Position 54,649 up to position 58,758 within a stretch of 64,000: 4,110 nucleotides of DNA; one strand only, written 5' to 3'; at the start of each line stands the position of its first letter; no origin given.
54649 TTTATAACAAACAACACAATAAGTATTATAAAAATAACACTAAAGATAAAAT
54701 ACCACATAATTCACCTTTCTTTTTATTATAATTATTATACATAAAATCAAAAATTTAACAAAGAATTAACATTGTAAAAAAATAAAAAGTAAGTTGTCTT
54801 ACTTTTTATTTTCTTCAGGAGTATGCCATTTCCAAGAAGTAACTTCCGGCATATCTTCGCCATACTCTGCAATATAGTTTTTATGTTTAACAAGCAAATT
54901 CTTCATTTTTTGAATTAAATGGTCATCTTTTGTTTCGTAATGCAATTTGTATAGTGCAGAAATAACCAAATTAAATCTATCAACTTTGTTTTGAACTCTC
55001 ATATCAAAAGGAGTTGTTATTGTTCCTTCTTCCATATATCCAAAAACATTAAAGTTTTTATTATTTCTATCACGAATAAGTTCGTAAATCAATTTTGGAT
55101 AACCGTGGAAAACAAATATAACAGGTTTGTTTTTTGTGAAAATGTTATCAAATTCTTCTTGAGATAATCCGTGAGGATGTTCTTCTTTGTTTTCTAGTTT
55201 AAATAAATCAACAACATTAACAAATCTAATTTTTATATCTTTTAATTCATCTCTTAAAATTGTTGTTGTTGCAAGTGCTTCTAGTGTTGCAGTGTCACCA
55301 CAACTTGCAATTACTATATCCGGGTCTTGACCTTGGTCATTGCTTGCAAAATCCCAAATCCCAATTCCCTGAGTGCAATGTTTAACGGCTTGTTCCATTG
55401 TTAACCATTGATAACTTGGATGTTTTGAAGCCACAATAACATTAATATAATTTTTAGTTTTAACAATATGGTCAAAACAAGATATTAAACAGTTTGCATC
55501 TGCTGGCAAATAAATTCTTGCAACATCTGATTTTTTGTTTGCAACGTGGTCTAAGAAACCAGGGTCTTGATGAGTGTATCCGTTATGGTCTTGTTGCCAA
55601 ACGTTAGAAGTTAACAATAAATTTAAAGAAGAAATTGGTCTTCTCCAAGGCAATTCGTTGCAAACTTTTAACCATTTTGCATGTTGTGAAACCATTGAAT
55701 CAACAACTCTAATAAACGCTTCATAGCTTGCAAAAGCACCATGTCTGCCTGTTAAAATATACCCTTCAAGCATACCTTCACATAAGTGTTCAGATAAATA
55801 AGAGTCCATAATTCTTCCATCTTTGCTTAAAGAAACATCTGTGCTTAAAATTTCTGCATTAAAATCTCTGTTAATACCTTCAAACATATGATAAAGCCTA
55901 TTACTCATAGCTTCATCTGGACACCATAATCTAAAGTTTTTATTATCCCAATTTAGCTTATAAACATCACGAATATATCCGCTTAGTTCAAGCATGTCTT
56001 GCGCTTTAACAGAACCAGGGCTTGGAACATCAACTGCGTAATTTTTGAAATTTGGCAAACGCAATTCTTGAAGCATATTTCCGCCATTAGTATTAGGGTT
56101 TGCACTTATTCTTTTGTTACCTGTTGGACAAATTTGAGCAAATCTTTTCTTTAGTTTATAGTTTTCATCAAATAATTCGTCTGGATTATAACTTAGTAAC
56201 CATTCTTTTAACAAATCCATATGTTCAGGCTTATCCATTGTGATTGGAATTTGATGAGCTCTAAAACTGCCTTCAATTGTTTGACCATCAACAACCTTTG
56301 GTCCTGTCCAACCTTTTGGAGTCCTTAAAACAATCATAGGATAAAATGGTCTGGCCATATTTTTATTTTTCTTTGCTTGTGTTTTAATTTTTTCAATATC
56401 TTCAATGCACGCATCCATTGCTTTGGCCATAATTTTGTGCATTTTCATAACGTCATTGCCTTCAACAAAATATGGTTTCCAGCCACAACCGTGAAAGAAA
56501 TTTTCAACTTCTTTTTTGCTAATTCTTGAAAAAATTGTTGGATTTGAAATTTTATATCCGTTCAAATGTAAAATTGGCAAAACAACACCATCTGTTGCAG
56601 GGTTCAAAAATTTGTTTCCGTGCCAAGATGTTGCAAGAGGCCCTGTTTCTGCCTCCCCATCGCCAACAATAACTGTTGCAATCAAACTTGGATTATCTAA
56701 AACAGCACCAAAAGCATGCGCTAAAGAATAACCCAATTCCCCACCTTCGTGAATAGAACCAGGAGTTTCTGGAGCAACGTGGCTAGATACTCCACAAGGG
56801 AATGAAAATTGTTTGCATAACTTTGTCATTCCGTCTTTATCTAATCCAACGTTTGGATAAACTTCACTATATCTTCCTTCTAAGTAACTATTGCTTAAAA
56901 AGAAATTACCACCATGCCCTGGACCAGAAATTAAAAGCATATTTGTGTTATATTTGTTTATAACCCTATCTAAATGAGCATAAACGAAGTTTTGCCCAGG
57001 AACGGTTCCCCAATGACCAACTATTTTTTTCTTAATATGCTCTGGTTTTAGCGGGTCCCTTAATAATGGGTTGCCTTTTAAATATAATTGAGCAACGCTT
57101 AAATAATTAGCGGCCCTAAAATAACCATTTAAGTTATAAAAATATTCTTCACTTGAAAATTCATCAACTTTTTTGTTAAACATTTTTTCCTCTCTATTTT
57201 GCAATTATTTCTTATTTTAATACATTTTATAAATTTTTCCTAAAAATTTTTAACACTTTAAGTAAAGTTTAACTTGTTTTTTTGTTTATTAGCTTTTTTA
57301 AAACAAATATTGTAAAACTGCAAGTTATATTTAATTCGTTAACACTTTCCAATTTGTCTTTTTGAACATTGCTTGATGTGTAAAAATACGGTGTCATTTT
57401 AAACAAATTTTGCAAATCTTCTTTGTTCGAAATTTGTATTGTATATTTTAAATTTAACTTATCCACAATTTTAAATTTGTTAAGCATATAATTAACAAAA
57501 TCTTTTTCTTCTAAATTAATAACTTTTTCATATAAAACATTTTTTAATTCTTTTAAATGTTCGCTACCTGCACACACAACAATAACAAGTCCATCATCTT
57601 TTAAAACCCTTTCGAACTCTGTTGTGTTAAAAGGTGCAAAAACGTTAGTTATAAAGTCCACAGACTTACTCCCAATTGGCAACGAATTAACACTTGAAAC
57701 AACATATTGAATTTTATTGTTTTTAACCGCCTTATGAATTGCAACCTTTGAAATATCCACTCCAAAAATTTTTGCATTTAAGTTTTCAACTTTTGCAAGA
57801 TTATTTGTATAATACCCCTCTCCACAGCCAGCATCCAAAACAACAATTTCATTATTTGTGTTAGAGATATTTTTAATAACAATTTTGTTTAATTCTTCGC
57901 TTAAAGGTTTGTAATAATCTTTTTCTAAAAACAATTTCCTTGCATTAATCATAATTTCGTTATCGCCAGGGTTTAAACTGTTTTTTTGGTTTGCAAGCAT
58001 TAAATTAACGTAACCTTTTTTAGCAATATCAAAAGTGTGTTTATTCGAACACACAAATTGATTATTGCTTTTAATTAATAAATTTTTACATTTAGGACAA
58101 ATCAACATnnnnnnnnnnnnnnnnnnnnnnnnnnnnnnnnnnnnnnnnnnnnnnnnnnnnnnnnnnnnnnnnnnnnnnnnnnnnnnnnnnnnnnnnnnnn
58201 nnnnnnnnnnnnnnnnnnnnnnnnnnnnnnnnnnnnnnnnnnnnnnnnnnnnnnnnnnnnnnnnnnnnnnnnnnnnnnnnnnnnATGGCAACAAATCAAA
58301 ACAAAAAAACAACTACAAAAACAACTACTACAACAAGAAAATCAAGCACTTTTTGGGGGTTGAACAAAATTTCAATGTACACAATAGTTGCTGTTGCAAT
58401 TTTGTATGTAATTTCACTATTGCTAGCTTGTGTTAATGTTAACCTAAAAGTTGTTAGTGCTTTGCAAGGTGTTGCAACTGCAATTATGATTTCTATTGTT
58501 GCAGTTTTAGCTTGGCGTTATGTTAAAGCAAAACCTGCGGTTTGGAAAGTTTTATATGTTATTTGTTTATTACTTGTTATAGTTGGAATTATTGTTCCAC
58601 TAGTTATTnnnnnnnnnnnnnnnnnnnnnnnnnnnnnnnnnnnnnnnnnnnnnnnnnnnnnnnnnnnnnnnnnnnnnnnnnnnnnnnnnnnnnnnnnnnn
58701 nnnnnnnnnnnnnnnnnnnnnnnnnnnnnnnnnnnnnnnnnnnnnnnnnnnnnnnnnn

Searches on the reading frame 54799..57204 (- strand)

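Call 17: search_protein_families(library=ncbifam, proteins=[window:54799-57204:-], max_evalue=1e-10)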
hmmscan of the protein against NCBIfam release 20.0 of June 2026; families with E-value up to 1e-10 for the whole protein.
window:54799-57204:- (801 aa): 6 families
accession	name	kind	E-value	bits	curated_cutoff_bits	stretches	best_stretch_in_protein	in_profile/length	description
NF003619.0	PRK05261.1-4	subfamily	0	1235.9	962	1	10-795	7-796/799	phosphoketolase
NF003621.0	PRK05261.1-6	subfamily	0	1157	1295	1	16-798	9-796/801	phosphoketolase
NF003618.0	PRK05261.1-3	subfamily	0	1154.1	1199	1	14-794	3-786/789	phosphoketolase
NF003617.0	PRK05261.1-2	subfamily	0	1143.7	1143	1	15-794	13-796/797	phosphoketolase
NF003620.0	PRK05261.1-5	equivalog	2.4e-263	876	1518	1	11-799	11-809/825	phosphoketolase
NF003616.0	PRK05261.1-1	subfamily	1.3e-230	767.8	777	1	24-794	9-787/788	phosphoketolase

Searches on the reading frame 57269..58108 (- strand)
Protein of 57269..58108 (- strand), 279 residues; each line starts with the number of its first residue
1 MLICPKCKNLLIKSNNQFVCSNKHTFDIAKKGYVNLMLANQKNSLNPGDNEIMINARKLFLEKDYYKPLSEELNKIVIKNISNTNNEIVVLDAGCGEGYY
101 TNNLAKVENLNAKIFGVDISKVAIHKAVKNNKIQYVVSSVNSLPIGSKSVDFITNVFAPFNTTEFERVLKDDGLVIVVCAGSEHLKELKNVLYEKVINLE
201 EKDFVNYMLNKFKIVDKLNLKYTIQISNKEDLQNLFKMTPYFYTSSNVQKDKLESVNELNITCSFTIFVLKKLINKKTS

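Call 8: search_protein_families(library=pfam, proteins=[window:57269-58108:-], max_evalue=0.1)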
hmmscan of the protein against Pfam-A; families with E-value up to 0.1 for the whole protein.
window:57269-58108:- (279 aa): 17 families
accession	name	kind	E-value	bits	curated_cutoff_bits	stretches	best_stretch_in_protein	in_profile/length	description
PF21302.3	Zn_ribbon_RlmA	-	1.3e-15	57.5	27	1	3-44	2-43/44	RlmA, N-terminal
PF13649.12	Methyltransf_25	-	8.9e-13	49.2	27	1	90-169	1-86/97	Methyltransferase domain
PF08241.18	Methyltransf_11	-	7.8e-12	46.1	21.2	1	91-176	1-94/95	Methyltransferase domain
PF13847.12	Methyltransf_31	-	8.2e-12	45.5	27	1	87-189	4-119/145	Methyltransferase domain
PF01209.24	Ubie_methyltran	-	1.3e-06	28.4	20.1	1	75-173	36-140/233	ubiE/COQ5 methyltransferase family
PF13489.12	Methyltransf_23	-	6.7e-06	26.4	27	1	77-154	13-86/164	Methyltransferase domain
PF13679.12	Methyltransf_32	-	8.5e-06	26.2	27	1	77-132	16-74/143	Methyltransferase domain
PF08242.18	Methyltransf_12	-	8.7e-05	23.6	30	1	91-130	1-39/98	Methyltransferase domain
PF05148.21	Methyltransf_8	-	0.00031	21.1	27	1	75-205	61-186/219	Hypothetical methyltransferase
PF01739.24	CheR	-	0.00041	20.3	27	1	58-129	4-82/195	CheR methyltransferase, SAM binding domain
PF05175.20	MTS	-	0.00062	19.9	23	1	76-134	22-81/170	Methyltransferase small domain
PF06325.19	PrmA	-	0.0041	17.1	22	1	86-140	161-213/296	Ribosomal protein L11 methyltransferase (PrmA)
PF02390.23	Methyltransf_4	-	0.0067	16.3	24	1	87-159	2-70/173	Putative methyltransferase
PF08003.17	Methyltransf_9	-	0.01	15.2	23.8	1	77-150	107-177/315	Protein of unknown function (DUF1698)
PF05724.17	TPMT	-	0.022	14.9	26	1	77-137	26-85/218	Thiopurine S-methyltransferase (TPMT)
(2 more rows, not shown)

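Call 18: find_related_loci(query=window:57269-58108:-, collection=genome_contigs, flank=8000)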
Query window:57269-58108:- (279 aa) in genome_contigs; peptide patterns used: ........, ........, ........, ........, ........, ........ (x = any residue, [..] = any of these).
162 stretches matched a pattern; 51 encode a relative of the query (tblastn E <= 1e-3); 51 distinct loci.
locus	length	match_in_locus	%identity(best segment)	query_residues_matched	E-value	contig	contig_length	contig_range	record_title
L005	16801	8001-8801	42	1-273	7e-69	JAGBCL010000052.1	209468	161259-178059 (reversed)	MAG: Oscillospiraceae bacterium isolate RGIG8992 Water_deer_Rectum-3__c222659, whole genome shotgun sequence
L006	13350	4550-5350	42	1-273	3e-68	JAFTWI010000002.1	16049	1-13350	MAG: Oscillospiraceae bacterium isolate RGIG4209 Roe_deer_Colon-3__c174, whole genome shotgun sequence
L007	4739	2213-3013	42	1-273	8e-68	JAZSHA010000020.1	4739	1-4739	MAG: Oscillospiraceae bacterium isolate T1900044576_TS20190042.MAGScoT_cleanbin_000063 SGB_502_k141_441000, whole genome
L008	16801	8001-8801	42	1-273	1e-67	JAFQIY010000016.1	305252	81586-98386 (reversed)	MAG: Oscillospiraceae bacterium isolate RGIG1862 Goat_Cecum-6__c162949, whole genome shotgun sequence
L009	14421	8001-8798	43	1-272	9e-68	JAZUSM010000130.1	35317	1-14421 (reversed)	MAG: Oscillospiraceae bacterium isolate T1900044845_TS20190311.MAGScoT_cleanbin_000019 SGB_2971_k141_11958, whole genome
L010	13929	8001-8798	42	1-272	1e-67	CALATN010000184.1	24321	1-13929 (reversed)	MAG TPA_asm: uncultured Clostridia bacterium isolate SRR6425805_bin.93_CONCOCT_v1.1_MAG genome assembly, contig: ERZ1767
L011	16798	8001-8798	42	1-272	8e-67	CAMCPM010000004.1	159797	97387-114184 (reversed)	MAG: uncultured Clostridia bacterium isolate SRR17382095_bin.20_metaWRAP_v1.3_MAG genome assembly, contig: ERZ10544663.3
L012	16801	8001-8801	43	1-273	8e-67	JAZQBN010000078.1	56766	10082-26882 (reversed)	MAG: Oscillospiraceae bacterium isolate T1900044641_TS20190107.MAGScoT_cleanbin_000003 SGB_1251_k141_733056, whole genom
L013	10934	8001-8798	41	1-272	3e-64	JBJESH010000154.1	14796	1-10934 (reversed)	MAG: Oscillospiraceae bacterium isolate PUUB25_bin.028 NODE_2961_length_14796_cov_6.099858, whole genome shotgun sequenc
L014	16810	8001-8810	42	1-279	3e-61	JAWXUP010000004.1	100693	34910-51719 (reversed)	MAG: Clostridia bacterium isolate FM_52_G117_V NODE_50_length_100694_cov_2.629921, whole genome shotgun sequence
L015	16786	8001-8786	45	1-275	4e-61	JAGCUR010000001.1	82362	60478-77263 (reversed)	MAG: Bacilli bacterium isolate RGIG10139 Yak_Rumen-4__c72800, whole genome shotgun sequence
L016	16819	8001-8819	40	2-272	7e-61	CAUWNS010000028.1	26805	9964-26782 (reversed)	MAG: uncultured Clostridia bacterium isolate ERS329816__bin145 genome assembly, contig: ERS329816_NODE_1894_length_26805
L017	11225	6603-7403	40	2-272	3e-60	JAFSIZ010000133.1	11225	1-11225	MAG: Oscillospiraceae bacterium isolate RGIG3186 Goat_Rectum.Co__c1670894, whole genome shotgun sequence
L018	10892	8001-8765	40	1-267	5e-60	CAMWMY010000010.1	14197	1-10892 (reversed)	MAG TPA_asm: uncultured Erysipelotrichaceae bacterium isolate SRR14411251_bin.10_metawrap_v1.3_MAG genome assembly, cont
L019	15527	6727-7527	41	2-272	3e-60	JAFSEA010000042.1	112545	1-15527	MAG: Oscillospiraceae bacterium isolate RGIG3057 Goat_Rectum-4__c332571, whole genome shotgun sequence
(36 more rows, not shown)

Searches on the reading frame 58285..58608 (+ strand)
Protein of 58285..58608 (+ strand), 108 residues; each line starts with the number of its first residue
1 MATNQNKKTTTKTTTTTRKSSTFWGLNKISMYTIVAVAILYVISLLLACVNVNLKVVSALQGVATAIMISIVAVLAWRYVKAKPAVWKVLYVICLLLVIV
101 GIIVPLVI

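Call 8: search_protein_families(library=pfam, proteins=[window:58285-58608:+], max_evalue=0.1)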
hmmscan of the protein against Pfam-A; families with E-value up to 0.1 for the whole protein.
window:58285-58608:+ (108 aa): 1 family
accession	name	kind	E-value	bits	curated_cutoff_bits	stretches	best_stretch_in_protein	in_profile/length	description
PF15706.10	TMEM132_C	-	0.00026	21.1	27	1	4-56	9-60/87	TMEM132 C-terminal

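Call 35: search_protein_families(library=ncbifam, proteins=[window:58285-58608:+], max_evalue=0.01)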
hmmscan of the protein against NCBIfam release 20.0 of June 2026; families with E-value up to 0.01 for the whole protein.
window:58285-58608:+ (108 aa): 1 family
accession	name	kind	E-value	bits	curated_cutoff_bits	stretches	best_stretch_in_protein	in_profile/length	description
NF047765.1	LIC_13387_fam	subfamily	0.00053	19.7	33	1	18-100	48-131/131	LIC_13387 family protein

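Call 79: search_protein_families(library=phrogs, proteins=[window:58285-58608:+], max_evalue=0.1)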
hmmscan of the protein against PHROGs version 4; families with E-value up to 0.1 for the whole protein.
window:58285-58608:+ (108 aa): 0 families
